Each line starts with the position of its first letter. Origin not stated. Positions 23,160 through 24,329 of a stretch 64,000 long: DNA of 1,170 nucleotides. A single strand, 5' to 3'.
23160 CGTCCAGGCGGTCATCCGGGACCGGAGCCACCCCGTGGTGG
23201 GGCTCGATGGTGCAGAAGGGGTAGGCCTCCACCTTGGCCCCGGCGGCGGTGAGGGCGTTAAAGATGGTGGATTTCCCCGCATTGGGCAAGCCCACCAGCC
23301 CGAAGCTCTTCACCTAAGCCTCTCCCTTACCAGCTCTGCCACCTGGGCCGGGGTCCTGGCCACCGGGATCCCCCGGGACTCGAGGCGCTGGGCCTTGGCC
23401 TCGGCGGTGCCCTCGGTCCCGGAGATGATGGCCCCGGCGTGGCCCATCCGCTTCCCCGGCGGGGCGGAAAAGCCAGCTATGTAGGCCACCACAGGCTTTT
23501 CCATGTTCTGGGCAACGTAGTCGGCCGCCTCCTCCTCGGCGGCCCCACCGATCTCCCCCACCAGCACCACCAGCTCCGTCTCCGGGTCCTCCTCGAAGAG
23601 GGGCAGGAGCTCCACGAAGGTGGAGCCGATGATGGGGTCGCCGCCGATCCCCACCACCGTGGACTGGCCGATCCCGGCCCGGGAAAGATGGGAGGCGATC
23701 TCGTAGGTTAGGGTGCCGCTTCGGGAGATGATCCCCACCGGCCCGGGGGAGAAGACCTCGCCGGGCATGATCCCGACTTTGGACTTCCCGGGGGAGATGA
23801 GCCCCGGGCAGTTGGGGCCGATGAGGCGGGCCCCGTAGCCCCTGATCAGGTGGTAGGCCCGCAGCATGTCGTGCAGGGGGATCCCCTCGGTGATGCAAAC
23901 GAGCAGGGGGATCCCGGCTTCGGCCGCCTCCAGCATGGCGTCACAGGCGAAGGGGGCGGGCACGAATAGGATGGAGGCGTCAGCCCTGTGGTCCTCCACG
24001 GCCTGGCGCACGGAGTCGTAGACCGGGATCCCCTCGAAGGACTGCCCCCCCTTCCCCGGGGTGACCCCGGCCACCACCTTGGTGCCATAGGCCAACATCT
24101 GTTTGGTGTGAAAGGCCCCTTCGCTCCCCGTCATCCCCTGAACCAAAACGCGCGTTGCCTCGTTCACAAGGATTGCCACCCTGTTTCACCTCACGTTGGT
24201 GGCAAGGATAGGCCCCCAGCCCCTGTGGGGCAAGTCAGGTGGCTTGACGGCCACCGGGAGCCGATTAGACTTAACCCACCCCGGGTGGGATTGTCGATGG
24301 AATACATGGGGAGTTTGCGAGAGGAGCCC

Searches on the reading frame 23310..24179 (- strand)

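Call 41: search_protein_families(library=pfam, proteins=[window:23310-24179:-], max_evalue=0.00001)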
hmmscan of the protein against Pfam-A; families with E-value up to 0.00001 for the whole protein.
window:23310-24179:- (289 aa): 4 families
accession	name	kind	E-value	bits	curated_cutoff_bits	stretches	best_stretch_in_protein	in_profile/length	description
PF02629.25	CoA_binding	-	2.5e-31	108.7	22.3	1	6-99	1-97/97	CoA binding domain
PF00549.24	Ligase_CoA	-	2.7e-22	79.7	24.5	1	151-268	1-124/128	CoA-ligase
PF13607.11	Succ_CoA_lig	-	2.7e-11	43.8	27.4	1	145-253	1-108/138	Succinyl-CoA ligase like flavodoxin domain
PF13380.12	CoA_binding_2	-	1.8e-06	28.8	22.8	1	22-128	17-114/116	CoA binding domain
